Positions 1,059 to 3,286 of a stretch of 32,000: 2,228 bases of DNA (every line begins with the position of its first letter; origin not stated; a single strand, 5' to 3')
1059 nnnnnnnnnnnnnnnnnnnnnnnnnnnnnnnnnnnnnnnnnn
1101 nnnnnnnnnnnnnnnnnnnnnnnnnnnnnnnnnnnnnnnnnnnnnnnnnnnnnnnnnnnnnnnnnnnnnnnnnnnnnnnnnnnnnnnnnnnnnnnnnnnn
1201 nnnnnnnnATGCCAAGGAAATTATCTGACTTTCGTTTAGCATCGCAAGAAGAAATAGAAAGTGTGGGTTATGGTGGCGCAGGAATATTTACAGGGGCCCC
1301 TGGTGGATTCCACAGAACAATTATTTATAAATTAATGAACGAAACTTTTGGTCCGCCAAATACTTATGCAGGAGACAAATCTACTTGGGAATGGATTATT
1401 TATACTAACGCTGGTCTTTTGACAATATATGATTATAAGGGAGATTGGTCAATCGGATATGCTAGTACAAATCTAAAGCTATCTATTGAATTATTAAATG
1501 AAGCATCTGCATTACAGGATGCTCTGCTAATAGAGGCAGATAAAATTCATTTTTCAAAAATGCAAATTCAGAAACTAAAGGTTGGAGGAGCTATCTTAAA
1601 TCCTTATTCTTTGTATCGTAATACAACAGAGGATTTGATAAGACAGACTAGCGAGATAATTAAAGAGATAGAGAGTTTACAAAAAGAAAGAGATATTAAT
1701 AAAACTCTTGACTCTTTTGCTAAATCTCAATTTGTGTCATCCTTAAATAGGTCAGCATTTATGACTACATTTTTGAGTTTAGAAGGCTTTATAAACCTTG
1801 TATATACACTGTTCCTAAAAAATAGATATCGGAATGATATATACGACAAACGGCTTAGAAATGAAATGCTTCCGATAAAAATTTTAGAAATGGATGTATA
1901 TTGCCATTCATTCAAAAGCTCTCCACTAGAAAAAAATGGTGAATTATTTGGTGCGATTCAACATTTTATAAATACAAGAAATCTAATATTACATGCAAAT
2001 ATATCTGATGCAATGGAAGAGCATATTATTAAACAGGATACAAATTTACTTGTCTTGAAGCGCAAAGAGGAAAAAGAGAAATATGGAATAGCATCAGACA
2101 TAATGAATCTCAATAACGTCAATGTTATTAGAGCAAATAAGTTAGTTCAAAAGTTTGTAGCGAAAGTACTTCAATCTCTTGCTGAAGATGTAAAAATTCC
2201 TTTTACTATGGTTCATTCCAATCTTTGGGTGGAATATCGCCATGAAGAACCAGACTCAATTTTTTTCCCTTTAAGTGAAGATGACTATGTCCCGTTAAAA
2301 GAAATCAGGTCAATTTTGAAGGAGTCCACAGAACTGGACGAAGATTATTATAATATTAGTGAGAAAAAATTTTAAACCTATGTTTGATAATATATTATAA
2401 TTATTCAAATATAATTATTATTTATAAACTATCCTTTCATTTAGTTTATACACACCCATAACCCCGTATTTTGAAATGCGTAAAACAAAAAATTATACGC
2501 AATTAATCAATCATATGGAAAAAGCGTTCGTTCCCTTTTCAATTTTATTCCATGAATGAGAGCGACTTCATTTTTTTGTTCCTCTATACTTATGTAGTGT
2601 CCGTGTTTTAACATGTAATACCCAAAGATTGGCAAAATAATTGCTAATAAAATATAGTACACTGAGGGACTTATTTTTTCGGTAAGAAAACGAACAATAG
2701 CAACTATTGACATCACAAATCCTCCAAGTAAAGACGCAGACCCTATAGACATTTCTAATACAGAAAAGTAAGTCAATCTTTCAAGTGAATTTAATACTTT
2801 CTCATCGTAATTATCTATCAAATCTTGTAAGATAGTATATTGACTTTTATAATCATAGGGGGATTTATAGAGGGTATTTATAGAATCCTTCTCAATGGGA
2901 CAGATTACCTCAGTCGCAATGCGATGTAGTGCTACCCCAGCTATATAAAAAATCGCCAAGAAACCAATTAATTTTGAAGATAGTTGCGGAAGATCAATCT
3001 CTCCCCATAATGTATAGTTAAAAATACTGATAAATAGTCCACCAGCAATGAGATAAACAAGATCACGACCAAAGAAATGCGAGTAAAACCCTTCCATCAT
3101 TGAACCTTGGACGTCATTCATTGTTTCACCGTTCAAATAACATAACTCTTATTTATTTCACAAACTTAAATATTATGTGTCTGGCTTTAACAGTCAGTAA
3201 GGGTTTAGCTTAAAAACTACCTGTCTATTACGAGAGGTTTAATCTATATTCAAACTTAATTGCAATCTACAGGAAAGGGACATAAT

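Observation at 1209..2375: Orphan 388-aa protein: unknown N-terminal domain fused to a HEPN-like Rx4H module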

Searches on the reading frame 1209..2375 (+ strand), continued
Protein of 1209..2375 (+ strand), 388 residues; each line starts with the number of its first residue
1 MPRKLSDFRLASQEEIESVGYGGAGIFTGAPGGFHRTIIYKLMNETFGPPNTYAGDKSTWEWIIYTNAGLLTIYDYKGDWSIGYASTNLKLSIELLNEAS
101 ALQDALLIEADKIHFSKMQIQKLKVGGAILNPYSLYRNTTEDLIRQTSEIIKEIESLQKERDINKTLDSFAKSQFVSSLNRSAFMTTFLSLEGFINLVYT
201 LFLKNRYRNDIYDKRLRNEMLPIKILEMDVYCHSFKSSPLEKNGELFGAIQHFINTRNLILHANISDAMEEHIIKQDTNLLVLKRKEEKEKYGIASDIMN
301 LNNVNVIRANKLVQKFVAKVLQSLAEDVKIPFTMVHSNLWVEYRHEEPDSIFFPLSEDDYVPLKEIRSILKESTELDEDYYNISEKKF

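Call 57: fold_search(model_id=the predicted structure, library=viral)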
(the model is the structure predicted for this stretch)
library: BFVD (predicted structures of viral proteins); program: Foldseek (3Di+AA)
matches with E <= 10: 217; with E <= 0.001: 0
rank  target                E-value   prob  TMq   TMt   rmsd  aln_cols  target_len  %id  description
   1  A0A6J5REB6            9.4e-03  0.97  0.18  0.28  14.7       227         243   13  Uncharacterized protein [uncultured Caudovirales phage]
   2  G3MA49                6.1e-02  0.99  0.20  0.49   6.6       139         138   12  Gp308 [Bacillus phage G]
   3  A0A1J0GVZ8            1.0e-01  0.98  0.14  0.52   2.9        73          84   25  Uncharacterized protein [Streptomyces phage BRock]
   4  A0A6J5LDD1            1.1e-01  0.95  0.16  0.51   4.2        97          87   16  Uncharacterized protein [uncultured Caudovirales phage]
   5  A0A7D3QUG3            1.1e-01  0.95  0.14  0.32   3.4        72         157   24  Uncharacterized protein [Fadolivirus FV1/VV64]
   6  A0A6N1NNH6            2.0e-01  0.85  0.17  0.44   5.4       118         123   19  Uncharacterized protein [Tupanvirus soda lake]
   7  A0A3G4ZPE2            2.1e-01  0.69  0.17  0.22  16.0       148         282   11  Uncharacterized protein [Terrestrivirus sp.]
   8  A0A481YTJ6            3.5e-01  0.05  0.09  0.05  25.0       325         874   10  Thioredoxin-related protein [Marseillevirus LCMAC102]
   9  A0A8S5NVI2            3.9e-01  0.25  0.18  0.21  12.6       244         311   12  Uncharacterized protein [Siphoviridae sp. ctiPM17]
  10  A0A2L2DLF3            5.3e-01  0.35  0.15  0.17   8.8       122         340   15  Mitochondrial chaperone [Acanthamoeba polyphaga mimivirus]
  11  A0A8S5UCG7            6.6e-01  0.13  0.10  0.09  12.1       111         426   13  Uncharacterized protein [Siphoviridae sp. ctgN495]
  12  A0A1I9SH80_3          7.3e-01  0.08  0.09  0.03  17.2       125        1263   16  Genome polyprotein [Botrytis cinerea betaendornavirus 1]
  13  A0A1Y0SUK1            8.5e-01  0.08  0.09  0.21  13.9       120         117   13  Uncharacterized protein [Pseudomonas phage Noxifer]
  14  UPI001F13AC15         9.0e-01  0.08  0.09  0.11  15.2       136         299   14  (no name look-up for this kind of identifier)
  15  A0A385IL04            9.4e-01  0.23  0.10  0.23   5.9        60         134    7  (no name in the UniProt tables at hand)
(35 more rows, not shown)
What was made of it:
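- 1209..1484 (+): N-terminal alpha/beta domain (residues 1-92): a helix carrying the FGxPN motif (G48), then a three-strand meander (W60xW, YDYKG, WSIG). It is family-specific and was not found in any other architecture. Weak Foldseek hits to small phage proteins (call 57).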

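Call 59: find_homologous_proteins(query=A5, max_evalue=0.001)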
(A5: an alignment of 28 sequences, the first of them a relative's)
Query A5 (28 sequences) (421 aa, profile of the alignment): 13 proteins with E <= 0.001 among 5981 candidates.
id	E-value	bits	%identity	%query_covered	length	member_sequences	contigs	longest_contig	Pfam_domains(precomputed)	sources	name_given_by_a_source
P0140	5.8e-121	423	100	100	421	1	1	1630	-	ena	-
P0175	3.5e-113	397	89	100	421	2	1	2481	-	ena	-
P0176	6.4e-111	389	73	100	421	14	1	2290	-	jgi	-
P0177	7.8e-111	389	80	100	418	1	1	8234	-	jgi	-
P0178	4.0e-109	384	65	99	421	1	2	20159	-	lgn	-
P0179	5.1e-109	383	76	100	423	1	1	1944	-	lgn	-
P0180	5.4e-108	380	62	98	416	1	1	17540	-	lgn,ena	-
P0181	1.1e-107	379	70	100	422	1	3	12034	-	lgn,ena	-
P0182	4.8e-103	363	67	100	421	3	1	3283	-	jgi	jgi:hypothetical protein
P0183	4.9e-102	360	60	99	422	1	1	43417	-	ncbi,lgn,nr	ncbi:MAG: hypothetical protein SWQ30_15935 [Thermodesulfobacteriota bacterium]|nr:hypothetical prote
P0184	9.5e-86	307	99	76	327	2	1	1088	-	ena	-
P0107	6.3e-73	264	19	47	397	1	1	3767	-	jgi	jgi:hypothetical protein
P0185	4.9e-65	238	33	95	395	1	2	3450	-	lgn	-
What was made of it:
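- Tried and rejected: A profile search with the distant 400+-aa subgroup, meant to bridge to annotated HEPN proteins, returned only family members (call 59).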

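Call 76: search_dna_similar(query=window:1209-2372:+, collection=phages, mode=protein, max_evalue=1, max_rows=15)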
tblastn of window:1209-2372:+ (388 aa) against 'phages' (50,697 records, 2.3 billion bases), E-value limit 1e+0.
No match.

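Call 77: search_dna_similar(query=window:1209-2372:+, collection=plasmids, mode=protein, max_evalue=1, max_rows=15)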
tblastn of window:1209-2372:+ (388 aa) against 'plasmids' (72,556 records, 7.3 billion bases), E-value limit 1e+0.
No match.

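Call 78: find_encoding_contigs(protein=P0012, flank=6000, max_places=2)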
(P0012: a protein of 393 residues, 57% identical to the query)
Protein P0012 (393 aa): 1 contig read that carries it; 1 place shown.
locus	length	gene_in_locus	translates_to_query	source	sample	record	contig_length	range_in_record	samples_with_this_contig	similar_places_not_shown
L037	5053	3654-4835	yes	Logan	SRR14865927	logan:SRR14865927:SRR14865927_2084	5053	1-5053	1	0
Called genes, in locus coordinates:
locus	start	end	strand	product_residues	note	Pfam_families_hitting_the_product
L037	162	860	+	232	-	PF18643:RE_BsaWI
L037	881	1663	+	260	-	PF01555:N6_N4_Mtase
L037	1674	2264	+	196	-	PF01844:HNH (faint)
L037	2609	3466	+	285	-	PF13365:Trypsin_2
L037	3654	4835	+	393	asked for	-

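Call 79: find_encoding_contigs(protein=P0013, flank=6000, max_places=2)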
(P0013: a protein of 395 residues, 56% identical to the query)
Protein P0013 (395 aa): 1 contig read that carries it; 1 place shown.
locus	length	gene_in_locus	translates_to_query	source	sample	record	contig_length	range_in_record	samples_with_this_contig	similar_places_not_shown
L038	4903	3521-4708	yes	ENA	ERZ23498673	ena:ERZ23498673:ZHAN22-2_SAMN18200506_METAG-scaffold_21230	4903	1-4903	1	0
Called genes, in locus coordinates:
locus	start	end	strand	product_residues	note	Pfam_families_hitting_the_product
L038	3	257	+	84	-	?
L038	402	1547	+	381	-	-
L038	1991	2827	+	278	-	PF13599:Pentapeptide_4 (weak), PF13576:Pentapeptide_3 (faint), PF00805:Pentapeptide, PF13599:Pentapeptide_4 (weak)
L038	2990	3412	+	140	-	-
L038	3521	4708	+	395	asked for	-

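Call 80: find_encoding_contigs(protein=P0001, flank=10000, max_places=3)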
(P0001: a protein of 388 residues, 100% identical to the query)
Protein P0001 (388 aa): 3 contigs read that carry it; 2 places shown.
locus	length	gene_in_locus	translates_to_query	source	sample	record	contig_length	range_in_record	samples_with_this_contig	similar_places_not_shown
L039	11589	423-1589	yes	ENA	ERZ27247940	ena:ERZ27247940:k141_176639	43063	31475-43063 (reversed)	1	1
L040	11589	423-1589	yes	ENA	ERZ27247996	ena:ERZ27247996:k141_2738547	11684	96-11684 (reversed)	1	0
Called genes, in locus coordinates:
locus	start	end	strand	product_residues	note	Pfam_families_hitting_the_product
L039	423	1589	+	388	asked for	-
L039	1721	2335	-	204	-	-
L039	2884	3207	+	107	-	PF18902:DUF5658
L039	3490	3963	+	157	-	-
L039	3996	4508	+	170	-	PF26798:ACT_10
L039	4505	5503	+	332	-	PF00208:ELFV_dehydrog (faint), PF03447:NAD_binding_3, PF00742:Homoserine_dh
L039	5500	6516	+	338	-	PF25133:TYW2_N_2, PF02005:TRM (faint), PF02475:TRM5-TYW2_MTfase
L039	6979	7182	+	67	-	-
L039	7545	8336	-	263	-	PF00072:Response_reg, PF00989:PAS, PF13426:PAS_9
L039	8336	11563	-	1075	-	PF13188:PAS_8, PF08447:PAS_3, PF00989:PAS, PF08448:PAS_4, PF13188:PAS_8, PF13426:PAS_9, PF00989:PAS, PF08448:PAS_4, +14 more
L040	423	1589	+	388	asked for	-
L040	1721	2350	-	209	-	-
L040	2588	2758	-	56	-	-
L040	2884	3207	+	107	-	PF18902:DUF5658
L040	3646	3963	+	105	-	-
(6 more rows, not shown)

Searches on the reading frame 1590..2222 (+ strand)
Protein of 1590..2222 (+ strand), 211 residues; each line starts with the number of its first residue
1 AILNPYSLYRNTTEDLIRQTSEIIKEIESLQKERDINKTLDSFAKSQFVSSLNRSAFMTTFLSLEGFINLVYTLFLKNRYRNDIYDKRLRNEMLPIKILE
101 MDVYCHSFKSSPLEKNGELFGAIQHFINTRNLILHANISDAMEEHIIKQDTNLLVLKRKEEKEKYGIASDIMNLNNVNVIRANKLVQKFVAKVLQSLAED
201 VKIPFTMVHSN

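Call 44: predict_structure(alignment_id=A3)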
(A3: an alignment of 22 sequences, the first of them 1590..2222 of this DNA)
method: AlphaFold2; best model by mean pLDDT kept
length: 211 residues; sequences in the alignment: 22
mean_pLDDT: 83.8   pTM: 0.80
mean pLDDT of the five models: 83.8, 80.2, 79.4, 78.9, 72.4
residues with pLDDT >= 90: 110; 70-90: 66; 50-70: 18; < 50: 17
segments of 3 or more residues with pLDDT < 50: 138-146, 157-160
pLDDT, mean of each block of 10 residues (from residue 1): 79 95 93 86 91 95 94 90 84 90 93 92 90 66 47 50 73 89 95 93 78 46
secondary structure, 60 per line:
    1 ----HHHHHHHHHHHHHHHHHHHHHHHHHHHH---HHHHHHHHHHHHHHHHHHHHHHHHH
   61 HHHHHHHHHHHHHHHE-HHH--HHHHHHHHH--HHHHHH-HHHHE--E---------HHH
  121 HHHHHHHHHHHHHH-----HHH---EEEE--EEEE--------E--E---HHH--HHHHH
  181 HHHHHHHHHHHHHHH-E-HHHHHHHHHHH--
elements in order: H5-32 H36-75 H83-91 H94-99 H101-104 H118-134 E146-149 E152-155 H176-195 H199-209

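Call 46: fold_search(model_id=the predicted structure, library=pdb)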
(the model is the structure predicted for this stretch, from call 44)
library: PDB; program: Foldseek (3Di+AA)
matches with E <= 10: 159; with E <= 0.001: 0
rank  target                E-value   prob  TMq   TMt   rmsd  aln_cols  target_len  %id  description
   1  1z7q_c                4.4e-01  0.08  0.19  0.18  17.4       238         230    9  Crystal structure of the 20s proteasome from yeast in complex with the proteasome activator PA26 from Trypanosome bruc (released 2005-08-09)
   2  1bg1_A                5.2e-01  0.21  0.24  0.12  14.3       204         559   11  TRANSCRIPTION FACTOR STAT3B/DNA COMPLEX (released 1999-01-13)
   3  5m4y_C                8.4e-01  0.09  0.19  0.21  18.9       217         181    9  Crystal structure of the Sec3/Sso2 complex at 2.20 angstrom resolution (released 2017-02-08)
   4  7bxo_F                1.0e+00  0.38  0.33  0.49   8.4       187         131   10  Crystal structure of the toxin-antitoxin with AMP-PNP (released 2020-09-30)
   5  6qhd_A                1.1e+00  0.21  0.29  0.14  15.0       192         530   11  Lysine acetylated and tyrosine phosphorylated STAT3 in a complex with DNA (released 2019-06-19)
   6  3jse_O                1.1e+00  0.07  0.18  0.18  14.3       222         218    9  Crystal structure of archaeal 20S proteasome in complex with mutated P26 activator (released 2009-11-03)
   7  1ya7_O                1.2e+00  0.07  0.18  0.18  15.2       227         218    9  Implications for interactions of proteasome with PAN and PA700 from the 1.9 A structure of a proteasome-11S activator  (released 2005-07-26)
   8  3jrm_O                1.2e+00  0.07  0.18  0.18  13.7       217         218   10  Crystal structure of archaeal 20S proteasome in complex with mutated P26 activator (released 2009-11-03)
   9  8w6e_A                1.2e+00  0.25  0.32  0.40  12.6       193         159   12  De novo design of HBC599 binder (released 2024-11-27)
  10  5fc2_B                1.2e+00  0.08  0.20  0.10  15.4       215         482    8  Structure of a separase in complex with a pAMK peptide containing a phospho-serine (released 2016-03-30)
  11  7jh6_A                1.3e+00  0.12  0.24  0.27  13.1       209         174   11  De novo designed two-domain di-Zn(II) and porphyrin-binding protein (released 2020-12-09)
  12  6tlc_B                1.3e+00  0.08  0.20  0.10  15.1       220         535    9  Unphosphorylated human STAT3 in complex with MS3-6 monobody (released 2020-07-22)
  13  6egc                  1.4e+00  0.35  0.32  0.43  10.7       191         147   14  Single-chain version of 2L4HC2_23 (PDB 5J0K) (released 2019-05-29)
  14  6tlc_A                1.4e+00  0.07  0.20  0.10  15.2       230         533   10  Unphosphorylated human STAT3 in complex with MS3-6 monobody (released 2020-07-22)
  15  8d3f                  1.8e+00  0.23  0.34  0.14  12.8       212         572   12  Crystal structure of human STAT1 in complex with the repeat region from Toxoplasma protein TgIST (released 2022-07-06)
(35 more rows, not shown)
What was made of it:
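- The top Foldseek hits are generic bundles (call 46).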

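Call 75: search_solved_structures(query=A6, max_evalue=10, show_alignments=5)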
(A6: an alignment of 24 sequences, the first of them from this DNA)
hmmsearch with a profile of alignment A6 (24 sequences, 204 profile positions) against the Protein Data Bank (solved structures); distinct sequences matched with E-value up to 10: 0.

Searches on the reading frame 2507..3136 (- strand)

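Call 4: search_protein_families(library=pfam, proteins=[window:2507-3136:-], max_evalue=10)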
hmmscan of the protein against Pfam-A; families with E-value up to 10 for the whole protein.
window:2507-3136:- (209 aa): 2 families
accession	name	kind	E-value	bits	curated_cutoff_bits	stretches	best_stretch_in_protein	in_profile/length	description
PF14264.12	Glucos_trans_II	-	0.0057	16.3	30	1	55-174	173-289/317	Glucosyl transferase GtrII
PF14110.11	DUF4282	-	1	10.4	27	1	149-176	6-32/86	Domain of unknown function (DUF4282)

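Call 5: search_protein_families(library=padloc, proteins=[window:2507-3136:-], max_evalue=10)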
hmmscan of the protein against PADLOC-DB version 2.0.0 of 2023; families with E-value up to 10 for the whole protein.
window:2507-3136:- (209 aa): 1 family
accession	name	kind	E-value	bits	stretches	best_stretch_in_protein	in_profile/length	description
PDLC04671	PDC-M48A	-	0.053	11.7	1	28-94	16-77/166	-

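Call 9: search_protein_families(library=ncbifam, proteins=[window:2507-3136:-], max_evalue=10)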
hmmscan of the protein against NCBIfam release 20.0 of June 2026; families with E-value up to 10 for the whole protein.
window:2507-3136:- (209 aa): 0 families

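Call 10: search_protein_families(library=phrogs, proteins=[window:2507-3136:-], max_evalue=10)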
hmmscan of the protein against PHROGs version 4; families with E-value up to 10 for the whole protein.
window:2507-3136:- (209 aa): 2 families
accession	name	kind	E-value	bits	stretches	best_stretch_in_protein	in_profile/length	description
phrog_33625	-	lysis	0.26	12.3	1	164-178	22-36/64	holin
phrog_18365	-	unknown function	6.8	7.7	1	124-148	24-48/73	-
